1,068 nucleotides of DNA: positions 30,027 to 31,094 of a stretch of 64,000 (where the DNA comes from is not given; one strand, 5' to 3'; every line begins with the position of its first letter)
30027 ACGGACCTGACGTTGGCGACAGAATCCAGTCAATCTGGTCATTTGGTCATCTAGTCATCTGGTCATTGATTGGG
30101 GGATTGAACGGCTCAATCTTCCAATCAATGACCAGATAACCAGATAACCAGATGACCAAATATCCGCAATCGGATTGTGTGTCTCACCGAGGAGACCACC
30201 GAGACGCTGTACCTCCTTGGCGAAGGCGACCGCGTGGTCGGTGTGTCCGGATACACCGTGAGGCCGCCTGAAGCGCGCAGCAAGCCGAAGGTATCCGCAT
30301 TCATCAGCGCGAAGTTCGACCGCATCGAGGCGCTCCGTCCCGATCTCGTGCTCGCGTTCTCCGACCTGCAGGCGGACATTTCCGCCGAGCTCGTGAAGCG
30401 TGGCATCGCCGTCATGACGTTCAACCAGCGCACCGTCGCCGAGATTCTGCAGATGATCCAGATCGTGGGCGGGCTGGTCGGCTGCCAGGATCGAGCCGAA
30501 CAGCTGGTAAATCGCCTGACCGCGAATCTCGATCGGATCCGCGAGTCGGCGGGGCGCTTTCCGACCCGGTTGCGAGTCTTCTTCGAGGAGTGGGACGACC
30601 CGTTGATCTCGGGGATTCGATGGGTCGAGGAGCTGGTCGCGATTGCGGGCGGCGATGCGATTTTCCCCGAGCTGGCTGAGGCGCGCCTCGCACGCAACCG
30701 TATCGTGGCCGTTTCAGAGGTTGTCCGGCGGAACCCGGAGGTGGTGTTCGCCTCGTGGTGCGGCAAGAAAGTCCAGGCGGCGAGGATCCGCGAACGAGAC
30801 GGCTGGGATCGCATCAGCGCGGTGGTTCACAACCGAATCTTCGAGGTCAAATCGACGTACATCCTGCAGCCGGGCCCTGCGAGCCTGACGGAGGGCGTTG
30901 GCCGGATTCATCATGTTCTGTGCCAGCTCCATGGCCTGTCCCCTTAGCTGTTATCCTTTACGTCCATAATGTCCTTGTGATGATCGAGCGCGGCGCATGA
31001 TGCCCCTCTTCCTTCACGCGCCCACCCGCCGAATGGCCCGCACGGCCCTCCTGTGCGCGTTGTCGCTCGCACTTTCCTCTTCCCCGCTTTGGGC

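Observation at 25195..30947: Cobalamin-riboswitch locus with two DUF71/COG2102 PP-loop paralogues and a cytoplasmic BtuF-like binder: candidate corrinoid salvage/remodelling module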

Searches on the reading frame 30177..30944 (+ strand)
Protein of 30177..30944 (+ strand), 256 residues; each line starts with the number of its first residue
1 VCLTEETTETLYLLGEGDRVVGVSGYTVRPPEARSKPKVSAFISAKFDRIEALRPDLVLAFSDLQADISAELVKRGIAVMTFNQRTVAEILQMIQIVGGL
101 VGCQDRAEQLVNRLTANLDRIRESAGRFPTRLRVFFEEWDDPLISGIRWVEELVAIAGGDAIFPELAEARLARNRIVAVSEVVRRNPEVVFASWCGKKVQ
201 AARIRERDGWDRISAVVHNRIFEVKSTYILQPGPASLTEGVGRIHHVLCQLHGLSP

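Call 12: search_protein_families(library=pfam, proteins=[window:30177-30944:+], max_evalue=0.01)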
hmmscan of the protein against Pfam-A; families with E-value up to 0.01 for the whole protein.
seq(256 aa): 1 family
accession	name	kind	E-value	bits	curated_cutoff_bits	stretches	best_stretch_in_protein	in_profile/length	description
PF01497.23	Peripla_BP_2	-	5.2e-41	141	27.5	1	1-226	2-233/235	Periplasmic binding protein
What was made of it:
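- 30152..30947 (+): BtuF2, a leaderless BtuF-like class-III binding protein (MTKYP-x-R-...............). The window has one spurious base near 30166, so the listed ORF starts at GTG 30177. PF01497 at 141 bits, with the profile starting at residue 1 (call 12).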

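Call 13: search_protein_families(library=ncbifam, proteins=[window:30177-30944:+], max_evalue=0.001)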
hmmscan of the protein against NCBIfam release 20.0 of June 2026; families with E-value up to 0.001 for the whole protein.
seq(256 aa): 5 families
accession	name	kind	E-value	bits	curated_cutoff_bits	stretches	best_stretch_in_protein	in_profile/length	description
TIGR04281.1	peripla_PGF_1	equivalog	1.8e-20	73.4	325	1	6-237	30-254/330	PGF-CTERM-anchored ABC transporter substrate-binding protein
NF002894.0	PRK03379.1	equivalog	1.1e-15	57.6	234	1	2-205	28-225/266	vitamin B12 ABC transporter substrate-binding protein BtuF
TIGR03659.1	IsdE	equivalog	2e-10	40.4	298.65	1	34-229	74-272/292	heme ABC transporter substrate-binding protein IsdE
TIGR03868.1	F420-O_ABCperi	hypoth_equivalog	4.3e-05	22.9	392.4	0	3-124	23-164/287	putative F420-0 ABC transporter substrate-binding protein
NF008501.1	PRK11411.1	subfamily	0.00026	20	320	1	47-226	94-271/303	Fe(3+) dicitrate ABC transporter substrate-binding protein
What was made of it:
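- On BtuF (vitamin B12 periplasmic binding protein), tested for BtuF2: 57.6 bits against a cutoff of 234 (call 13).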

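Call 29: find_homologous_proteins(query=window:30177-30944:+)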
Query seq(256 aa) (256 aa): 8000 proteins with E <= 0.001 among 8000 candidates; the best 120 are listed.
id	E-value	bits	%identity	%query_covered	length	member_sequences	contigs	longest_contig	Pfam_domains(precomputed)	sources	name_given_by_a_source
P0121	9.3e-162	554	99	100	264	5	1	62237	PF01497.24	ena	-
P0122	3.7e-145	500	90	99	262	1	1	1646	PF01497.24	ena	-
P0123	8.2e-144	495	88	100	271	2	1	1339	PF01497.24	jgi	jgi:iron complex transport system substrate-binding protein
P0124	8.5e-131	453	80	100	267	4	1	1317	PF01497.24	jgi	jgi:iron complex transport system substrate-binding protein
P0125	2.2e-130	451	81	99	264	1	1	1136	PF01497.24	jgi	jgi:iron complex transport system substrate-binding protein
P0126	2.2e-130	451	80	99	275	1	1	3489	PF01497.24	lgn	-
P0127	3.8e-130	451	79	100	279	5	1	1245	PF01497.24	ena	-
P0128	5.8e-130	450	79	100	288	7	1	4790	PF01497.24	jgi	-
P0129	2.3e-129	448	79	100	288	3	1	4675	PF01497.24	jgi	-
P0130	9.2e-129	446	79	99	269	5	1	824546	PF01497.24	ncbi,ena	-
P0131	1.3e-128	446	80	99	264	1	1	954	PF01497.24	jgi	jgi:iron complex transport system substrate-binding protein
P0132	2.0e-128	445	78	100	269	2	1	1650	PF01497.24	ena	-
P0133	4.4e-128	444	77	100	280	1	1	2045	PF01497.24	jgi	-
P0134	5.8e-128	443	77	100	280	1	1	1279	PF01497.24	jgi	jgi:iron complex transport system substrate-binding protein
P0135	6.8e-128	443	78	100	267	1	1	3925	PF01497.24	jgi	jgi:iron complex transport system substrate-binding protein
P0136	9.6e-128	443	78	100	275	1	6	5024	PF01497.24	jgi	jgi:iron complex transport system substrate-binding protein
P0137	9.8e-128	443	80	99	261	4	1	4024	PF01497.24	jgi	jgi:iron complex transport system substrate-binding protein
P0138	1.3e-127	442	79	99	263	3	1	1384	PF01497.24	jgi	jgi:iron complex transport system substrate-binding protein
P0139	1.9e-127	442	77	100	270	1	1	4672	PF01497.24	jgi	jgi:iron complex transport system substrate-binding protein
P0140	2.5e-127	441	78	99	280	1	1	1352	PF01497.24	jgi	jgi:iron complex transport system substrate-binding protein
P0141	3.1e-127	441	79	100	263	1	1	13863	PF01497.24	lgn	-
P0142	3.3e-127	441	77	100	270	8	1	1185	PF01497.24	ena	-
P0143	4.5e-127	440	78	100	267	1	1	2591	PF01497.24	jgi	jgi:iron complex transport system substrate-binding protein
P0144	8.8e-127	440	77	100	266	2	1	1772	PF01497.24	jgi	jgi:iron complex transport system substrate-binding protein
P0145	1.8e-126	439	79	100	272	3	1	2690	PF01497.24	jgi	jgi:iron complex transport system substrate-binding protein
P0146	2.2e-126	438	78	99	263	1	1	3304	PF01497.24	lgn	-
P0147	2.3e-126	438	79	97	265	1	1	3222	PF01497.24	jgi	jgi:iron complex transport system substrate-binding protein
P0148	2.4e-126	438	78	98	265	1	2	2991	PF01497.24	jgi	jgi:iron complex transport system substrate-binding protein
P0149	2.7e-126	438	77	99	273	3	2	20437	PF01497.24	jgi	jgi:iron complex transport system substrate-binding protein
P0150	3.6e-126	438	78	100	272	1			PF01497.24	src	-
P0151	4.1e-126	437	76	100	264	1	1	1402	PF01497.24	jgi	jgi:iron complex transport system substrate-binding protein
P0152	5.0e-126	437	78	98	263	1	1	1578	PF01497.24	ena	-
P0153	7.1e-126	437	79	98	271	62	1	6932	PF01497.24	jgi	jgi:iron complex transport system substrate-binding protein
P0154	7.7e-126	436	79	99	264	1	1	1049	PF01497.24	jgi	jgi:iron complex transport system substrate-binding protein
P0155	8.3e-126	436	78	100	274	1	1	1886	PF01497.24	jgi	jgi:iron complex transport system substrate-binding protein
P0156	1.1e-125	436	77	100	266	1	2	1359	PF01497.24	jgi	jgi:iron complex transport system substrate-binding protein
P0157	1.1e-125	436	78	100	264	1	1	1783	PF01497.24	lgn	-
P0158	1.1e-125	436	76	100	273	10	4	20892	PF01497.24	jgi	jgi:iron complex transport system substrate-binding protein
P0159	1.3e-125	436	75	100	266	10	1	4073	PF01497.24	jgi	jgi:iron complex transport system substrate-binding protein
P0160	2.0e-125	435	76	100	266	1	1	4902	PF01497.24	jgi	jgi:iron complex transport system substrate-binding protein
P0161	2.3e-125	435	76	100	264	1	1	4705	PF01497.24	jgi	-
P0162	3.0e-125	434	78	100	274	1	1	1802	PF01497.24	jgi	jgi:iron complex transport system substrate-binding protein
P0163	3.3e-125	434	78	98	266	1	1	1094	PF01497.24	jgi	-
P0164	4.5e-125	434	76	100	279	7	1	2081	PF01497.24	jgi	jgi:iron complex transport system substrate-binding protein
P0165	4.6e-125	434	78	99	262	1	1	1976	PF01497.24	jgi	jgi:iron complex transport system substrate-binding protein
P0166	5.2e-125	434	77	99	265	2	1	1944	PF01497.24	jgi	jgi:iron complex transport system substrate-binding protein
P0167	5.3e-125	434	77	100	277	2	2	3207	PF01497.24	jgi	jgi:iron complex transport system substrate-binding protein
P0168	5.4e-125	434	76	99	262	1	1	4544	PF01497.24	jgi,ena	-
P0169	6.2e-125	433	78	98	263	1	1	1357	PF01497.24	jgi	jgi:iron complex transport system substrate-binding protein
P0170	6.3e-125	433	75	100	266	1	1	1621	PF01497.24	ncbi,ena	-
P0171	6.5e-125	433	76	100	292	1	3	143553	PF01497.24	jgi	jgi:iron complex transport system substrate-binding protein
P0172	7.4e-125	433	76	100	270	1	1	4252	PF01497.24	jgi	jgi:iron complex transport system substrate-binding protein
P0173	7.9e-125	433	77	98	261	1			PF01497.24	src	-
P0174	8.9e-125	433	75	100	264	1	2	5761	PF01497.24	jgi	jgi:iron complex transport system substrate-binding protein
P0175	1.0e-124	433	77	98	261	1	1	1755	PF01497.24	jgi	jgi:iron complex transport system substrate-binding protein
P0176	1.1e-124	433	76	100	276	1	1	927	PF01497.24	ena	-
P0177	1.1e-124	433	76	100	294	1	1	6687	PF01497.24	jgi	jgi:iron complex transport system substrate-binding protein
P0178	1.1e-124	433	77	98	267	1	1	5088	PF01497.24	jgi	jgi:iron complex transport system substrate-binding protein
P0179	1.2e-124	433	77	99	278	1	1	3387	PF01497.24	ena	-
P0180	1.4e-124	432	76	99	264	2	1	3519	PF01497.24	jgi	-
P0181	1.6e-124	432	75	100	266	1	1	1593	PF01497.24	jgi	-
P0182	2.0e-124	432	75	100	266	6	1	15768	PF01497.24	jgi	jgi:iron complex transport system substrate-binding protein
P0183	2.0e-124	432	75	100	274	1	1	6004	PF01497.24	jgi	jgi:iron complex transport system substrate-binding protein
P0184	2.1e-124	432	78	99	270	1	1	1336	PF01497.24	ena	-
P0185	2.2e-124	432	76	100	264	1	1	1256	PF01497.24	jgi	jgi:iron complex transport system substrate-binding protein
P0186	2.2e-124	432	77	100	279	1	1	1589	PF01497.24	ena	-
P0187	2.2e-124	432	77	98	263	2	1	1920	PF01497.24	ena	-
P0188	2.3e-124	432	77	97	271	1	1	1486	PF01497.24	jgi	jgi:iron complex transport system substrate-binding protein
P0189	2.3e-124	432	79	100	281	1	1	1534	PF01497.24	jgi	jgi:iron complex transport system substrate-binding protein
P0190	2.4e-124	432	77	98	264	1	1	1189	PF01497.24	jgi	jgi:iron complex transport system substrate-binding protein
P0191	2.7e-124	431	76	99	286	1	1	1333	PF01497.24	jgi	jgi:iron complex transport system substrate-binding protein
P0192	2.8e-124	431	76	100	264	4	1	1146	PF01497.24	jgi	jgi:iron complex transport system substrate-binding protein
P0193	3.6e-124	431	76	100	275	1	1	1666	PF01497.24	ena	-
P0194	3.9e-124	431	76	100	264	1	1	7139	PF01497.24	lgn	-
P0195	3.9e-124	431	77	98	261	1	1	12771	PF01497.24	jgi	jgi:iron complex transport system substrate-binding protein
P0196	4.2e-124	431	77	98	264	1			PF01497.24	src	-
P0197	4.4e-124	431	77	99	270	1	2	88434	PF01497.24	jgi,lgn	jgi:iron complex transport system substrate-binding protein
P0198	4.5e-124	431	77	99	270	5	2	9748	PF01497.24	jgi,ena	-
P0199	4.6e-124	431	78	98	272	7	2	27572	PF01497.24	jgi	jgi:iron complex transport system substrate-binding protein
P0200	5.2e-124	430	77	100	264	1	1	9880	PF01497.24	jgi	jgi:iron complex transport system substrate-binding protein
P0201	5.2e-124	430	75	99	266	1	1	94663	PF01497.24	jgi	jgi:iron complex transport system substrate-binding protein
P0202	5.3e-124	430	77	98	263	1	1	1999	PF01497.24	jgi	-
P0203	5.3e-124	430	77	98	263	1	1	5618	PF01497.24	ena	-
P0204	5.3e-124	430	77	98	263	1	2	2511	PF01497.24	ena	-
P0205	5.6e-124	430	76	98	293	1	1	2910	PF01497.24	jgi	jgi:iron complex transport system substrate-binding protein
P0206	6.5e-124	430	77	99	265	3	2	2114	PF01497.24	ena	-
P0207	6.8e-124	430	77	98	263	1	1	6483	PF01497.24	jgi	-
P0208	6.8e-124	430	77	98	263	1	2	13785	PF01497.24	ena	-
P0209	7.1e-124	430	77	100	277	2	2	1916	PF01497.24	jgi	jgi:iron complex transport system substrate-binding protein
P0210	7.3e-124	430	76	99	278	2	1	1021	PF01497.24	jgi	-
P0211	7.5e-124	430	76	100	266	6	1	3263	PF01497.24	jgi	-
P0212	9.0e-124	430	76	99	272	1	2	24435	PF01497.24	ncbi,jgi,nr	ncbi:MAG TPA: cobalamin-binding protein [Vicinamibacterales bacterium]|jgi:iron complex transport sy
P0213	9.8e-124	430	76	99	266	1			PF01497.24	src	-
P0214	1.0e-123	429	76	99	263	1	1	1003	PF01497.24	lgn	-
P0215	1.1e-123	429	75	100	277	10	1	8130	PF01497.24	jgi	-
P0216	1.1e-123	429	77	100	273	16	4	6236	PF01497.24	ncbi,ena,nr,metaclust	ncbi:MAG: cobalamin-binding protein [Acidobacteria bacterium]|nr:MAG: cobalamin-binding protein [Aci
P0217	1.2e-123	429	75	100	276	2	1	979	PF01497.24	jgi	jgi:iron complex transport system substrate-binding protein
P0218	1.2e-123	429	78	100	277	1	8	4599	PF01497.24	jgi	jgi:iron complex transport system substrate-binding protein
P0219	1.3e-123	429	76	99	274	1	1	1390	PF01497.24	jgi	jgi:iron complex transport system substrate-binding protein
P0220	1.5e-123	429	76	98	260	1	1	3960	PF01497.24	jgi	jgi:iron complex transport system substrate-binding protein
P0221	1.7e-123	429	77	97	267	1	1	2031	PF01497.24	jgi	jgi:iron complex transport system substrate-binding protein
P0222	1.7e-123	429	77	98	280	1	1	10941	PF01497.24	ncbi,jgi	jgi:iron complex transport system substrate-binding protein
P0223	1.9e-123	429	78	97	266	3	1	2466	PF01497.24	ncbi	-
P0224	1.9e-123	429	77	98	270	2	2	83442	PF01497.24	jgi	jgi:iron complex transport system substrate-binding protein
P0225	2.0e-123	429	75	100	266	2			PF01497.24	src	-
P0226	2.0e-123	428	77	100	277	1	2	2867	PF01497.24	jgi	jgi:iron complex transport system substrate-binding protein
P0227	2.0e-123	428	75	100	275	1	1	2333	PF01497.24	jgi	jgi:iron complex transport system substrate-binding protein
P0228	2.1e-123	428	77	98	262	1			PF01497.24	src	-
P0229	2.1e-123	428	77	99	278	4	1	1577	PF01497.24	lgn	-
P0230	2.3e-123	428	78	98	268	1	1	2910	PF01497.24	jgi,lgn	-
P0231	2.3e-123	428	75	99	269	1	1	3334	PF01497.24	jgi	jgi:iron complex transport system substrate-binding protein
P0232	2.3e-123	428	76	99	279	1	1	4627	PF01497.24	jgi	jgi:iron complex transport system substrate-binding protein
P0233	2.5e-123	428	75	99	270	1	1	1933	PF01497.24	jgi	-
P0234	2.5e-123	428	76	100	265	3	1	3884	PF01497.24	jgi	jgi:iron complex transport system substrate-binding protein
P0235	2.7e-123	428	76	99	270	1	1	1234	PF01497.24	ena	-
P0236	2.8e-123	428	77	98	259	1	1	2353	PF01497.24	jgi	-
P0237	3.1e-123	428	76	98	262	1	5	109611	PF01497.24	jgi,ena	jgi:iron complex transport system substrate-binding protein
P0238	3.1e-123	428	78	97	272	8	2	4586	PF01497.24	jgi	-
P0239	3.1e-123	428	77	98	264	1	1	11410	PF01497.24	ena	-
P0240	3.2e-123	428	77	98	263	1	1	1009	PF01497.24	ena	-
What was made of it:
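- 30152..30947 (+): NCBI names homologues 'cobalamin-binding protein' (call 29).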

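Call 79: predict_structure(alignment_id=A5)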
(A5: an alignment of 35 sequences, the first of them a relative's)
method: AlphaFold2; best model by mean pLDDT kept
length: 264 residues; sequences in the alignment: 35
mean_pLDDT: 69.0   pTM: 0.69
mean pLDDT of the five models: 69.0, 45.0, 44.0, 43.5, 40.2
residues with pLDDT >= 90: 27; 70-90: 113; 50-70: 83; < 50: 41
segments of 3 or more residues with pLDDT < 50: 33-52, 144-151, 177-183
pLDDT, mean of each block of 10 residues (from residue 1): 80 79 79 44 41 67 83 76 88 79 92 93 73 55 49 54 57 49 59 71 61 80 83 60 68 73 71
secondary structure, 60 per line:
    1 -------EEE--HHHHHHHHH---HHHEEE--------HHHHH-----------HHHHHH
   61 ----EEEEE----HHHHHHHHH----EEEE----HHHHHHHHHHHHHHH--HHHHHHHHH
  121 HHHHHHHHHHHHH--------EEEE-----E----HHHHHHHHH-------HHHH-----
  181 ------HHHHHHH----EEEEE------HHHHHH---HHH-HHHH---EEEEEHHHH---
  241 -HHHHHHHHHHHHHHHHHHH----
elements in order: E8-10 H13-21 E28-30 H39-43 H55-60 E65-69 H74-82 E87-90 H95-109 H112-133 E142-145 H156-164 H172-175 H187-193 E198-202 H209-214 H222-225 E229-233 H234-237 H242-260

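Call 83: fold_search(model_id=the predicted structure, library=pdb)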
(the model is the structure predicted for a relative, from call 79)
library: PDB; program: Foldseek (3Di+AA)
matches with E <= 10: 1211; with E <= 0.001: 178
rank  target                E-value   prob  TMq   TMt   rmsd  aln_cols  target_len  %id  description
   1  4m7o                  1.4e-14  1.00  0.72  0.74   4.0       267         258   24  The crystal structure of a possible an iron-binding (periplasmic solute-binding) protein from Staphylococcus epidermidis (released 2013-08-28)
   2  2r7a_A                4.0e-14  1.00  0.72  0.75   4.6       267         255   22  Crystal Structure of a Periplasmic Heme Binding Protein from Shigella dysenteriae (released 2007-10-09)
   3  2r7a_B                4.7e-14  1.00  0.74  0.76   4.2       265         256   23  Crystal Structure of a Periplasmic Heme Binding Protein from Shigella dysenteriae (released 2007-10-09)
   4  5cr9                  2.0e-13  1.00  0.69  0.64   4.5       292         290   20  Crystal structure of ABC-type Fe3+-hydroxamate transport system from Saccharomonospora viridis DSM 43017 (released 2015-08-12)
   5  5joq                  2.4e-13  1.00  0.69  0.70   4.7       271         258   18  Crystal Structure of an ABC Transporter Substrate-Binding Protein from Listeria monocytogenes EGD-e (released 2016-07-27)
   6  4mlz_A                6.2e-13  1.00  0.71  0.64   4.8       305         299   18  Crystal structure of periplasmic binding protein from Jonesia denitrificans (released 2013-09-18)
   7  4mlz_B                8.9e-13  1.00  0.72  0.65   4.7       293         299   19  Crystal structure of periplasmic binding protein from Jonesia denitrificans (released 2013-09-18)
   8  4ljs                  1.3e-12  1.00  0.76  0.65   4.1       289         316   19  The crystal structure of a periplasmic binding protein from Veillonella parvula DSM 2008 (released 2013-07-24)
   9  4hn9_A                1.7e-12  1.00  0.74  0.63   3.9       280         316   18  Crystal structure of iron ABC transporter solute-binding protein from Eubacterium eligens (released 2012-12-12)
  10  4hn9_B                2.6e-12  1.00  0.76  0.63   4.0       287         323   18  Crystal structure of iron ABC transporter solute-binding protein from Eubacterium eligens (released 2012-12-12)
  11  5y8b                  2.9e-12  1.00  0.75  0.76   3.9       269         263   19  Periplasmic heme-binding protein RhuT from Roseiflexus sp. RS-1 in apo form (released 2017-10-11)
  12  5ysc                  3.5e-12  1.00  0.66  0.68   4.8       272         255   22  Crystal Structure of periplasmic Vitamin B12 binding protein BtuF of Vibrio cholerae (released 2018-09-19)
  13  4n01_A                4.4e-12  1.00  0.78  0.70   4.0       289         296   16  The crystal structure of a periplasmic binding protein from Veillonella parvula dsm 2008 (released 2013-12-18)
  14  5giz_B                9.1e-12  1.00  0.73  0.72   4.4       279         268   22  Periplasmic heme-binding protein BhuT in apo form (released 2017-06-28)
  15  5giz_A                1.2e-11  1.00  0.72  0.70   4.5       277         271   22  Periplasmic heme-binding protein BhuT in apo form (released 2017-06-28)
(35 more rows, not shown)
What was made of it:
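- On BtuF (vitamin B12 periplasmic binding protein), tested for BtuF2: The fold search gives haem, siderophore and B12 binders at similar scores (call 83).
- The BtuF2 fold is equally near haem binders (call 83).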
